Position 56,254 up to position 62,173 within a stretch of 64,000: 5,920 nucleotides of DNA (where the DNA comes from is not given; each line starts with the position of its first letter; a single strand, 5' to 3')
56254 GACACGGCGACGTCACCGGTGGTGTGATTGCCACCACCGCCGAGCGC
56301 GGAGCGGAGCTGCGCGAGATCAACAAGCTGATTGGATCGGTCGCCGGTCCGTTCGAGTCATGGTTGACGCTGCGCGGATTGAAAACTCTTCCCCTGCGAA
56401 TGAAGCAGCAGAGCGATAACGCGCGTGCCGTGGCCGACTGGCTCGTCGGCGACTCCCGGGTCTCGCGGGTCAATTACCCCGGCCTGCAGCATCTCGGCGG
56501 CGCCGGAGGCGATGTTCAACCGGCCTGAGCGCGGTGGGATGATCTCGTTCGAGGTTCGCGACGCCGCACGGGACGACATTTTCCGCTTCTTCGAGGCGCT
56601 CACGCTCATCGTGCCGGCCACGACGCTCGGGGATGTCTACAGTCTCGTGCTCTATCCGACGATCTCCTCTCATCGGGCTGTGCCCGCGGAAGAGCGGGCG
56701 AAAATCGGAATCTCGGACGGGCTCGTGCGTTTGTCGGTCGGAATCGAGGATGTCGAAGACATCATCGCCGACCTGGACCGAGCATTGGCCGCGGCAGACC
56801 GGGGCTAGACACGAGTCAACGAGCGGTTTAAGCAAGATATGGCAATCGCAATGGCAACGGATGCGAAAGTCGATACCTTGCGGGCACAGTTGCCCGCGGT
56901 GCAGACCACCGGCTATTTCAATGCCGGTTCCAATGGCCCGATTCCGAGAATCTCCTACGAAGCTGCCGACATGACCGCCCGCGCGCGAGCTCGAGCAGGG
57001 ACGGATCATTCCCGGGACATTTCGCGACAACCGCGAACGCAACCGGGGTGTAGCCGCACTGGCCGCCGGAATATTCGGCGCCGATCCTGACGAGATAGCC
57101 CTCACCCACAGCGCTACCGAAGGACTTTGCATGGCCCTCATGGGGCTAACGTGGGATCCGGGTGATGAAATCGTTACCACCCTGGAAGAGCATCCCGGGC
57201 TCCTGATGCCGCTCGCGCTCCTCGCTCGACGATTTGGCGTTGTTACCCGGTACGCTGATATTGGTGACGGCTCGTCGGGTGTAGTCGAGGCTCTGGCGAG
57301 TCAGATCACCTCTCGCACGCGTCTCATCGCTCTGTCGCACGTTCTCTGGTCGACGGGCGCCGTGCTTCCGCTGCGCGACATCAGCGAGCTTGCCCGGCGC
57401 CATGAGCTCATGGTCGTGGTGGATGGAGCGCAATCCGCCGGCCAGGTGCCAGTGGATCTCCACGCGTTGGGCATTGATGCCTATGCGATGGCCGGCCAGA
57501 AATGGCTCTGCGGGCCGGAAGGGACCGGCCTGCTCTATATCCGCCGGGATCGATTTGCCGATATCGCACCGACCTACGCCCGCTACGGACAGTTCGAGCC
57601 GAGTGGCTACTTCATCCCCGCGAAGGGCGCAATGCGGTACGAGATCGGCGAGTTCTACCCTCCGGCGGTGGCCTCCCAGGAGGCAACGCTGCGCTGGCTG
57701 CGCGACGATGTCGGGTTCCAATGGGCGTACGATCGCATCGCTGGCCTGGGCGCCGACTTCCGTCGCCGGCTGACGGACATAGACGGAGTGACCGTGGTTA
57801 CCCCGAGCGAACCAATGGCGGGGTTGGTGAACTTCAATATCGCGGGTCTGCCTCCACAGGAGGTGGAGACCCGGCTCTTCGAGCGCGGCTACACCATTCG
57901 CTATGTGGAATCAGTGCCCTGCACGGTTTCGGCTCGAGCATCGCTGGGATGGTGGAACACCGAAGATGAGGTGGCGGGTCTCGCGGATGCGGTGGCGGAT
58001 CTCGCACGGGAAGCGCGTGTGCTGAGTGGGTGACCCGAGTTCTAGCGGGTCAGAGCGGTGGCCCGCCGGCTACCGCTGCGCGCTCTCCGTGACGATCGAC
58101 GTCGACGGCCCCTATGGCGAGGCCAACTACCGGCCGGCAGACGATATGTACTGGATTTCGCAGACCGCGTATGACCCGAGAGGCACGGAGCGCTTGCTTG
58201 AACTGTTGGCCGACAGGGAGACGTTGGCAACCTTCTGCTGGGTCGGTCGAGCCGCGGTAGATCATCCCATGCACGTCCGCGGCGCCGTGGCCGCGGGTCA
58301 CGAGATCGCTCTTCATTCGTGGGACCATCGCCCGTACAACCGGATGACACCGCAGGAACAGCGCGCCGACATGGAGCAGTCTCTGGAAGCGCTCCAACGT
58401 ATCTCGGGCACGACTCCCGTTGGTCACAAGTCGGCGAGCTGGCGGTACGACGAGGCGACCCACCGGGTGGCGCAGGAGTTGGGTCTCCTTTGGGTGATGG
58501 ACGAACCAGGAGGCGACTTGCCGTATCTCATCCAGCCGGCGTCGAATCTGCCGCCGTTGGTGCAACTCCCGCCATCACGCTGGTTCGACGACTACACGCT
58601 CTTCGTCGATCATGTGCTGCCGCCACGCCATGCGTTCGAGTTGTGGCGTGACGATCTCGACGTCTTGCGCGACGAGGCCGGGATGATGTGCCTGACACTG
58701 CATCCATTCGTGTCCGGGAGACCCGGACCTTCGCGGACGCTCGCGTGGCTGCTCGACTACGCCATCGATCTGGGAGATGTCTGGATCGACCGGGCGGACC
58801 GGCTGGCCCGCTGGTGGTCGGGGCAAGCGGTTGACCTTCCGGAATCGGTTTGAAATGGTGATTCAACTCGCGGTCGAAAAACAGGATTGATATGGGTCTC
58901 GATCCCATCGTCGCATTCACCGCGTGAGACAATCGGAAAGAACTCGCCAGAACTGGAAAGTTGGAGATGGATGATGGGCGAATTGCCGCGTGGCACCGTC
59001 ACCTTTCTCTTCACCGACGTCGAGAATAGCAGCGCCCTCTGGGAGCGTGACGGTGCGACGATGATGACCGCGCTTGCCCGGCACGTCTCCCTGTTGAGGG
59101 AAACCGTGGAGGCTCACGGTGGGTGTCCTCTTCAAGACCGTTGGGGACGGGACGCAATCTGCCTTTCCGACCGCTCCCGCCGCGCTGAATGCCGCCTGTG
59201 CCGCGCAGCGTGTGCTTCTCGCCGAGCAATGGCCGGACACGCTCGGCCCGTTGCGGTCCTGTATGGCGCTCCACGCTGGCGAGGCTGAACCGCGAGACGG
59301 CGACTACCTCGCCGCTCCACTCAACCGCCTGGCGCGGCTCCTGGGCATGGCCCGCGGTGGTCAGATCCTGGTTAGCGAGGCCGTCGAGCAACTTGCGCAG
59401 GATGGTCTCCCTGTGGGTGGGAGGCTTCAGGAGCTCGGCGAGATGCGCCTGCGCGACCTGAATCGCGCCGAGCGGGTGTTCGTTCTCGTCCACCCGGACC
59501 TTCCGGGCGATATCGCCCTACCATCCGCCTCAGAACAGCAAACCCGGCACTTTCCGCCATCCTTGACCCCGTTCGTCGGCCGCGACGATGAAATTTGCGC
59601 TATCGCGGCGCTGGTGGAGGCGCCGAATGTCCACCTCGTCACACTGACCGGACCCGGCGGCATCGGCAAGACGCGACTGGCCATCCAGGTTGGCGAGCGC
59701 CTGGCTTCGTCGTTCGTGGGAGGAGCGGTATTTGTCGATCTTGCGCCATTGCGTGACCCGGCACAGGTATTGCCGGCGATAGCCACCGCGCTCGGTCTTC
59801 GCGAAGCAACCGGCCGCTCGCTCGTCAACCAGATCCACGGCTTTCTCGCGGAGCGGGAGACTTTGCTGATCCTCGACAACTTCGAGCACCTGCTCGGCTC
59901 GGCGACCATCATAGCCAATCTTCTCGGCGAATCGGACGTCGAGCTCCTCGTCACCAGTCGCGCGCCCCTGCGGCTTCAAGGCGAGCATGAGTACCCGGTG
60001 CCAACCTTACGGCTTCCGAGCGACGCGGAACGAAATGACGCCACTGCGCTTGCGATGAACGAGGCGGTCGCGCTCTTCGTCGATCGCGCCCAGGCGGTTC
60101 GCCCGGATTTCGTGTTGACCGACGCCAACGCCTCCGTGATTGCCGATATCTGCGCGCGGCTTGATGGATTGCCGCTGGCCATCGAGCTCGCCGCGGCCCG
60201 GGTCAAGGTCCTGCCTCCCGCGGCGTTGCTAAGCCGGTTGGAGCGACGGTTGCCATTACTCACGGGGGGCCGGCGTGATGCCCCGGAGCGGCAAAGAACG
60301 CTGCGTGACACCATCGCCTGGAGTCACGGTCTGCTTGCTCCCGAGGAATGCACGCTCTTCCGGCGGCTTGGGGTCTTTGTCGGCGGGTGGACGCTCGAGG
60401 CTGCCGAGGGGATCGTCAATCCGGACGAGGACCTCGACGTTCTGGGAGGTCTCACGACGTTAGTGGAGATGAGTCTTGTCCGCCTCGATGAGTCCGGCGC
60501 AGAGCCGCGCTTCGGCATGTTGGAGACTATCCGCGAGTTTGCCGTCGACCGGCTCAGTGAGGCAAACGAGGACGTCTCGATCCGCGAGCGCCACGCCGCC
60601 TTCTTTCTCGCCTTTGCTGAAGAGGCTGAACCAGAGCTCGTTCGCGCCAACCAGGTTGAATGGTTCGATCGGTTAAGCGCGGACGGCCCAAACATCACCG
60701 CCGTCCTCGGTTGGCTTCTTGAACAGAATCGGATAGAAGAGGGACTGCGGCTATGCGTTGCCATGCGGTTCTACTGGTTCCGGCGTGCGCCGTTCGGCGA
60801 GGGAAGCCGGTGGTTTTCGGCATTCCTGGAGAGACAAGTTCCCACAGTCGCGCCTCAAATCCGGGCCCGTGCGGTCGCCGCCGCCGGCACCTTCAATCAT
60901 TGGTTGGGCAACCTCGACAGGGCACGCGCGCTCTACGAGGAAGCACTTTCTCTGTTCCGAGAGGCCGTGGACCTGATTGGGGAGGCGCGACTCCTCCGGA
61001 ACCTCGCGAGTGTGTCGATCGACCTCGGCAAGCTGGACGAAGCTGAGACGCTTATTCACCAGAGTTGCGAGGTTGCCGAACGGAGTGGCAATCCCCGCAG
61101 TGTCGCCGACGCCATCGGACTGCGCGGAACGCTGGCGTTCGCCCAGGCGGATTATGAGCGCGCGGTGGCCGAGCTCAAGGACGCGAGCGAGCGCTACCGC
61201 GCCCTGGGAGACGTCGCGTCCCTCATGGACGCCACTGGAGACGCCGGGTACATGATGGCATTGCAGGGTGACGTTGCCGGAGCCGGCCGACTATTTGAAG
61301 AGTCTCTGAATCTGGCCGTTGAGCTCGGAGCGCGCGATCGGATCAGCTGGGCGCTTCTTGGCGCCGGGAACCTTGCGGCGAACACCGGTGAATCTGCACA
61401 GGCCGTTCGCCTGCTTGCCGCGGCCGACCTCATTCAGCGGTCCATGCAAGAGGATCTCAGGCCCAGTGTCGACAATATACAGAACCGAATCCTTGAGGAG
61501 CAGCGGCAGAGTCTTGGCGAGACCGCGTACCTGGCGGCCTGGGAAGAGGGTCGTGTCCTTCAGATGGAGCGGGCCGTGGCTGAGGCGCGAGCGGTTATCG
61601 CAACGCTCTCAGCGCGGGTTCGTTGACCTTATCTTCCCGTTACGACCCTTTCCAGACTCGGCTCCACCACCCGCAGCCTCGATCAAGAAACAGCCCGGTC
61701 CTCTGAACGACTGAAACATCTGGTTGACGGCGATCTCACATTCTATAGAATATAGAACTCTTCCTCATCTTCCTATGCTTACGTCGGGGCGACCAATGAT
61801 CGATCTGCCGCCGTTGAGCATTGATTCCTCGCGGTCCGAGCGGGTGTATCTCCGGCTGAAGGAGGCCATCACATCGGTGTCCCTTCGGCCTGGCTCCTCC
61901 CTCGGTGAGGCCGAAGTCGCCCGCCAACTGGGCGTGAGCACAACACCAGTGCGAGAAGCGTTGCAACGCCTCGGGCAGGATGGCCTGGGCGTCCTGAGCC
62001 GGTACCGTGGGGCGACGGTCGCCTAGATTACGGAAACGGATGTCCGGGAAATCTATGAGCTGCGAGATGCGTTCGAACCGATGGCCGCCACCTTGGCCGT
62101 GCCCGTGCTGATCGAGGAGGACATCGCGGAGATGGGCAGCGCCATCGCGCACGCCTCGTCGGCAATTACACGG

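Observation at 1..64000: Very high density of disrupted genes: about twenty in 64 kb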

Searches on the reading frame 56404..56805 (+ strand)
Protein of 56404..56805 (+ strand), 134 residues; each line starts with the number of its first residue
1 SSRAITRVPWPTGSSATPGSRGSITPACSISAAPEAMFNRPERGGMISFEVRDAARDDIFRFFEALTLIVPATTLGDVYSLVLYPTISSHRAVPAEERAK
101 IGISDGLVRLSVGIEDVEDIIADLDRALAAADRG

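Call 21: search_protein_families(library=pfam, proteins=[window:56404-56805:+], max_evalue=0.01)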
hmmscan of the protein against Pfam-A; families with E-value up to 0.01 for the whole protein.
window:56404-56805:+ (134 aa): 1 family
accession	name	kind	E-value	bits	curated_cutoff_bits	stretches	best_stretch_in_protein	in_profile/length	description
PF01053.26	Cys_Met_Meta_PP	-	1.7e-24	86.6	27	1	43-128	296-380/381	Cys/Met metabolism PLP-dependent enzyme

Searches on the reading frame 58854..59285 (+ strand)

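Call 22: search_protein_families(library=pfam, proteins=[window:58854-59285:+], max_evalue=0.01)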
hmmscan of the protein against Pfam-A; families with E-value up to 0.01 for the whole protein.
window:58854-59285:+ (144 aa): 1 family
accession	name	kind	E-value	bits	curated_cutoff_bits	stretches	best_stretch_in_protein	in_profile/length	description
PF00211.25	Guanylate_cyc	-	0.0023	18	21.9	1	47-89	7-50/183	Adenylate and Guanylate cyclase catalytic domain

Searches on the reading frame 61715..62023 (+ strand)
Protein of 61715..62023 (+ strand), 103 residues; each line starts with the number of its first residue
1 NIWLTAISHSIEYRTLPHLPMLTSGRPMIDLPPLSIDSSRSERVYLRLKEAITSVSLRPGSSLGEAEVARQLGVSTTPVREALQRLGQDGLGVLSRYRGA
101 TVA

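Call 22: search_protein_families(library=pfam, proteins=[window:61715-62023:+], max_evalue=0.01)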
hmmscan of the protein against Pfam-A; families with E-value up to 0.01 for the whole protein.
window:61715-62023:+ (103 aa): 4 families
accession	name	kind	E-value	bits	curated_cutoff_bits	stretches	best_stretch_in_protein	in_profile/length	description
PF00392.27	GntR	-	3.7e-15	55.8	27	1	41-101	2-63/64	Bacterial regulatory proteins, gntR family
PF01325.25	Fe_dep_repress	-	7.4e-05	23.3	26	1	64-100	24-60/60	Iron dependent repressor, N-terminal DNA binding domain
PF13412.12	HTH_24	-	0.0012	18.8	21.9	1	66-91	21-46/48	Winged helix-turn-helix DNA-binding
PF13404.12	HTH_AsnC-type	-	0.0078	16.5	27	0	66-86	21-41/42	AsnC-type helix-turn-helix domain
